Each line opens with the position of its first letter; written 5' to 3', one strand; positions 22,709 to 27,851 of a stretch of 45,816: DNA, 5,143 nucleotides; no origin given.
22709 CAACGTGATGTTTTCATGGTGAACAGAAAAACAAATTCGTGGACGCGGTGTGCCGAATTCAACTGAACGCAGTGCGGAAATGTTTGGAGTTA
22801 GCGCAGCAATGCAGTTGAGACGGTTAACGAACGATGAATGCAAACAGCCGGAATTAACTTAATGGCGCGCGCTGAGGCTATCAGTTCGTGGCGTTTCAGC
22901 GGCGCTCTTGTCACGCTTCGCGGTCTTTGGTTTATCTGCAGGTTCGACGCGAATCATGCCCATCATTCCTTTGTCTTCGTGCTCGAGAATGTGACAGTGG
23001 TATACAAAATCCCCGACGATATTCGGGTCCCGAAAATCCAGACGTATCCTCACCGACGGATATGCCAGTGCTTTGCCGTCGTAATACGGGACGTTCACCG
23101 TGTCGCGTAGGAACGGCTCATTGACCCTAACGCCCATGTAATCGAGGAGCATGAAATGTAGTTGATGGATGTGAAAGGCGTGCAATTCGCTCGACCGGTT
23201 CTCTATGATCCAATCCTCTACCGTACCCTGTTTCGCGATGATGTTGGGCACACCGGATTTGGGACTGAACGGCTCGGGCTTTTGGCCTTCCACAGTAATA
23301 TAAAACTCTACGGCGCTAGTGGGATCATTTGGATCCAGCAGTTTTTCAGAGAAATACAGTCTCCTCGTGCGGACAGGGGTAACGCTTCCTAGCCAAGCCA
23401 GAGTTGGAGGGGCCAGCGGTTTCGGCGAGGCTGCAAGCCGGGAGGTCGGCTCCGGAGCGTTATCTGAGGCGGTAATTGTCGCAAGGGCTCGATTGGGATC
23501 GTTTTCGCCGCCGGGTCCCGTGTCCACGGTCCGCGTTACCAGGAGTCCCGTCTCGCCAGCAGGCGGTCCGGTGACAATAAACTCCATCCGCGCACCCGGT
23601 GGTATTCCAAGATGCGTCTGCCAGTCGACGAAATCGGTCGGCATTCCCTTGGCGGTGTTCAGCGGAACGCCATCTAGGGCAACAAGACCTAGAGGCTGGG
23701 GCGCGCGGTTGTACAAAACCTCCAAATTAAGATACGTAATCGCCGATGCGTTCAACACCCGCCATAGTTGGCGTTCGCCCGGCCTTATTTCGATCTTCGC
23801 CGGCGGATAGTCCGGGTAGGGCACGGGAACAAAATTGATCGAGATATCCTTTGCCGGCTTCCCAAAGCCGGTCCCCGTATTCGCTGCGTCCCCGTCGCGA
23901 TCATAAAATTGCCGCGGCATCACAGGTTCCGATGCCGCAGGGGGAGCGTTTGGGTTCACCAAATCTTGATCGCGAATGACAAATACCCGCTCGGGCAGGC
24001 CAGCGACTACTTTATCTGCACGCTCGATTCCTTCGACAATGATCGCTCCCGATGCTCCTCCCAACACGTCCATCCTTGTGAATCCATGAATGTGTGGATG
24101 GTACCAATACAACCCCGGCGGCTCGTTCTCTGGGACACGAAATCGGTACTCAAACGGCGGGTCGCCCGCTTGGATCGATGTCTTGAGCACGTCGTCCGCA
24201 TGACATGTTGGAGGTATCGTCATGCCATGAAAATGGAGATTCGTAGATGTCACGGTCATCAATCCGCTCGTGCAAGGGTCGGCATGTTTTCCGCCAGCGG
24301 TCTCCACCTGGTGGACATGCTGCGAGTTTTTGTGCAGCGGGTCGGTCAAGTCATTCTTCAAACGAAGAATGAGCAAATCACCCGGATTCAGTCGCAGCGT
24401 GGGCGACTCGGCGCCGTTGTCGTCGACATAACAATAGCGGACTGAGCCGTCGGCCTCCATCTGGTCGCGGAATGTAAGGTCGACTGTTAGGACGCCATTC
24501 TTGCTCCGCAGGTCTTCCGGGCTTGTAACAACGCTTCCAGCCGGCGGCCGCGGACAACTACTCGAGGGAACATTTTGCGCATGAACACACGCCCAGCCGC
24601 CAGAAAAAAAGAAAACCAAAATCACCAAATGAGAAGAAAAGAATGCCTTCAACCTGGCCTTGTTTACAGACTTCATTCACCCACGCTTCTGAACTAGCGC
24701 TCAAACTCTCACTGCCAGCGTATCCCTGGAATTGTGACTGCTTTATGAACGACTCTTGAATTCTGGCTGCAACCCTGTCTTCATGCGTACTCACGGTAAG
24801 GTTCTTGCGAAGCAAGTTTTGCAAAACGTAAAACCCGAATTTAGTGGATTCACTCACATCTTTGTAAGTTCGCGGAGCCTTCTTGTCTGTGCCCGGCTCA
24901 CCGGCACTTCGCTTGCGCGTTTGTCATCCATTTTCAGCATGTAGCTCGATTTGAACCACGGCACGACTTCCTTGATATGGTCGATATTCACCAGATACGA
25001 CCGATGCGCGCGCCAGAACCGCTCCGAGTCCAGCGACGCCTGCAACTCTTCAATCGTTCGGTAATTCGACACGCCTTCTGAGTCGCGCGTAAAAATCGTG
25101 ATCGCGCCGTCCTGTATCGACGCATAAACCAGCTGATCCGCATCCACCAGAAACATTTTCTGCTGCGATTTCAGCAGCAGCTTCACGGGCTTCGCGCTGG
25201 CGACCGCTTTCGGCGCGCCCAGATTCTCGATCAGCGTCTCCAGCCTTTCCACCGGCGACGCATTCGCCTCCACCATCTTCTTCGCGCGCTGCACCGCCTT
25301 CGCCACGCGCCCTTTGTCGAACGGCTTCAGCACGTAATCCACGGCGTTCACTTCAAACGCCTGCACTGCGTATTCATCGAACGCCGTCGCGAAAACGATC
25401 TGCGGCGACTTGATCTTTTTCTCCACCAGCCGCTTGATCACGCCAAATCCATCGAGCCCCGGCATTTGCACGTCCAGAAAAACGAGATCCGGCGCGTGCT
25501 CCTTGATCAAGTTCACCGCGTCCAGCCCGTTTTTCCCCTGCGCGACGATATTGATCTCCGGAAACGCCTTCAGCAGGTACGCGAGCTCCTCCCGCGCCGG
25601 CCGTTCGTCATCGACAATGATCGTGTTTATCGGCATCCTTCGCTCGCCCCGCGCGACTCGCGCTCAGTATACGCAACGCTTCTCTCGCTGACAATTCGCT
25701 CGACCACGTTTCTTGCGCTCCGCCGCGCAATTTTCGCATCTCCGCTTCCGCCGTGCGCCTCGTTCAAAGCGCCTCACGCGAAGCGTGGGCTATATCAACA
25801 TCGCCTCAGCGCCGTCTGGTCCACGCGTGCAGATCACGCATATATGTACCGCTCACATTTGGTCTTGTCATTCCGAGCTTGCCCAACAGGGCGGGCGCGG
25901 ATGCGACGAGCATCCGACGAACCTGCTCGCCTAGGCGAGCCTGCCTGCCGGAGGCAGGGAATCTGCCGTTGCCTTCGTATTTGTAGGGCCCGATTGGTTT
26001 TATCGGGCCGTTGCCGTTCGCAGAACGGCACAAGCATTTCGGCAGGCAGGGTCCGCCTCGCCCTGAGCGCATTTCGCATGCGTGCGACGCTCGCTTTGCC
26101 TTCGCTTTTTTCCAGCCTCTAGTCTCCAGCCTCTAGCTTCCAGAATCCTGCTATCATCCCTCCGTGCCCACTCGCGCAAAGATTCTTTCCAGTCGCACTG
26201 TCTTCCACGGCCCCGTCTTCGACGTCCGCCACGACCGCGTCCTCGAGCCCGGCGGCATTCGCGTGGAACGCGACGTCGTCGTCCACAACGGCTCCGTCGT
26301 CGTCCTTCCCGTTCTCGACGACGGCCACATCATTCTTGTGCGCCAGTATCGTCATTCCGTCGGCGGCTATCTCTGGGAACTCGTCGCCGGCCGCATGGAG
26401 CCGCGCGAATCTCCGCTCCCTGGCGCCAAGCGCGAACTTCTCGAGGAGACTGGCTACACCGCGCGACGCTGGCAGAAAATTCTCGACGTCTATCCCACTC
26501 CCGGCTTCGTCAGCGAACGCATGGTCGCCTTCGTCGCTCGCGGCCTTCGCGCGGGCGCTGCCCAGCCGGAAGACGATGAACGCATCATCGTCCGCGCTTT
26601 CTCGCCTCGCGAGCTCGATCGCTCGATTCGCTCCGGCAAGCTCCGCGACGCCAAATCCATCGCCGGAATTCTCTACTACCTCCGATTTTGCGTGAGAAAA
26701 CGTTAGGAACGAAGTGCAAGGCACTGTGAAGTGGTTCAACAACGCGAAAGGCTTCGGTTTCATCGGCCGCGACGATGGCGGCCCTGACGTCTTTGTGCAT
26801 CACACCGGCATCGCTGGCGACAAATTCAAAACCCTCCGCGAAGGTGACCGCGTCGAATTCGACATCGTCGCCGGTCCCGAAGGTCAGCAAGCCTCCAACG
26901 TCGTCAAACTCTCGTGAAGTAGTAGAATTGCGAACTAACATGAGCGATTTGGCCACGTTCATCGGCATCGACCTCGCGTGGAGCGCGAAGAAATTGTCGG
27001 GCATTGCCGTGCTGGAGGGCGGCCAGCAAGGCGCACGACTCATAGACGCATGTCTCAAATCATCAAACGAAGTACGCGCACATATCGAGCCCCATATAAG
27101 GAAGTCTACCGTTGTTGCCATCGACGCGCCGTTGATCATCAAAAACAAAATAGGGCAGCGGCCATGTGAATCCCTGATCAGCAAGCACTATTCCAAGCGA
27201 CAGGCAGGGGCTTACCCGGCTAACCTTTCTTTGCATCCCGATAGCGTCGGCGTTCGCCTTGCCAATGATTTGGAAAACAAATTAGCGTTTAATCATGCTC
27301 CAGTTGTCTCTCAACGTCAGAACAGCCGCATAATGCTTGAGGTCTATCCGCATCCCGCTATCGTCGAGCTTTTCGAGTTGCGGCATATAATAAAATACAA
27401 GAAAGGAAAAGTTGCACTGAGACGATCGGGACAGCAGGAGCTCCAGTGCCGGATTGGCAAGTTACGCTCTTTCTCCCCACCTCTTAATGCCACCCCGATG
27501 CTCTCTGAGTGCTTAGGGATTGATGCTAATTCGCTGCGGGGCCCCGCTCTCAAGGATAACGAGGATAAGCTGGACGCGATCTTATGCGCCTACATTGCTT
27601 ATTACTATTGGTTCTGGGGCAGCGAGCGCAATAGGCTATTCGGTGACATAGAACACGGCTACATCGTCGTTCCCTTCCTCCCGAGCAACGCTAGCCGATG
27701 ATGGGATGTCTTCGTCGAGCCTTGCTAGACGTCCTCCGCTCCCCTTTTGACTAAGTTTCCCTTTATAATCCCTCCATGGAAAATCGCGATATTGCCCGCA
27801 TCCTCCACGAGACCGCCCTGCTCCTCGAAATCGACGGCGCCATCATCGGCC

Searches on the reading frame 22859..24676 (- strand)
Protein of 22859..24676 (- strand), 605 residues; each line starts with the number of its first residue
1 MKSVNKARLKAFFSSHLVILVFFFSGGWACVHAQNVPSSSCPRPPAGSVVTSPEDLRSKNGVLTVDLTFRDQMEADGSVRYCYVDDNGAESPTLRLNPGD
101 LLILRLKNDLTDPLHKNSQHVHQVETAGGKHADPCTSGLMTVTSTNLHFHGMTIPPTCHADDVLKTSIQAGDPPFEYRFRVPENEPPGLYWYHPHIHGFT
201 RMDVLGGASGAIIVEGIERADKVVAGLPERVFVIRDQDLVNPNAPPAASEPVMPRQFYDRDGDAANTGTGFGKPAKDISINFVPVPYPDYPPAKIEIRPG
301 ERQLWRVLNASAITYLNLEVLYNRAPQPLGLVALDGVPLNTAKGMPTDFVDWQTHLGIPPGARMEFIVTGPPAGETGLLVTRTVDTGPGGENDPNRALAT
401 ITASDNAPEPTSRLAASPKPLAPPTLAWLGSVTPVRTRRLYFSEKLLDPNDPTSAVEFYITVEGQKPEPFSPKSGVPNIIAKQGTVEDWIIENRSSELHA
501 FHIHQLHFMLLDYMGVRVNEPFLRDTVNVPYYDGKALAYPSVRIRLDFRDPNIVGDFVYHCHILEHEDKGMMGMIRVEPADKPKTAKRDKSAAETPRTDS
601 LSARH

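Call 75: search_protein_families(library=pfam, proteins=[window:22859-24676:-], max_evalue=0.001)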
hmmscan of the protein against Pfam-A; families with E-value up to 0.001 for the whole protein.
window:22859-24676:- (605 aa): 2 families
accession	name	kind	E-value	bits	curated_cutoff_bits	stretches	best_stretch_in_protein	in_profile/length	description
PF07731.20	Cu-oxidase_2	-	2.1e-17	63.6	20.4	1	466-580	24-136/137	Multicopper oxidase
PF07732.21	Cu-oxidase_3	-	1.1e-13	51.7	21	1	144-216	48-116/119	Multicopper oxidase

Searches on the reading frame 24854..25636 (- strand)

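Call 75: search_protein_families(library=pfam, proteins=[window:24854-25636:-], max_evalue=0.001)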
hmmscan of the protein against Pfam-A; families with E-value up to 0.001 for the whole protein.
window:24854-25636:- (260 aa): 2 families
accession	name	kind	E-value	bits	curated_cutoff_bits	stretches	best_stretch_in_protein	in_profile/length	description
PF00072.30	Response_reg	-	8.1e-25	87.6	30.2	1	6-115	2-110/111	Response regulator receiver domain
PF04397.21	LytTR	-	2.8e-23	82.4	22.6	1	160-257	2-96/98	LytTr DNA-binding domain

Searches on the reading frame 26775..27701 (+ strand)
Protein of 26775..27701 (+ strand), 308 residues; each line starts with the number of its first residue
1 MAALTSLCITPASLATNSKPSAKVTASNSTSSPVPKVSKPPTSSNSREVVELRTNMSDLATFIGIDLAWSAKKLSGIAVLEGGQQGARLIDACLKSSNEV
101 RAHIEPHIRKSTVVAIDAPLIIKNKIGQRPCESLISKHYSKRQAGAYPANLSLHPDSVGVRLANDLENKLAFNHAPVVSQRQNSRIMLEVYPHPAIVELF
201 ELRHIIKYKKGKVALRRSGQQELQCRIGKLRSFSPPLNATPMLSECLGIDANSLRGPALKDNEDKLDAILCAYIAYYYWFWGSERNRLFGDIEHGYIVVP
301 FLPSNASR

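Call 75: search_protein_families(library=pfam, proteins=[window:26775-27701:+], max_evalue=0.001)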
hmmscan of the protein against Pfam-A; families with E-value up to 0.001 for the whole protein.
window:26775-27701:+ (308 aa): 1 family
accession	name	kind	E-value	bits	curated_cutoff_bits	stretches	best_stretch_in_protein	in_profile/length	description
PF04250.19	DUF429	-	1.9e-17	64.2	23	1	64-278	1-200/214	Protein of unknown function (DUF429)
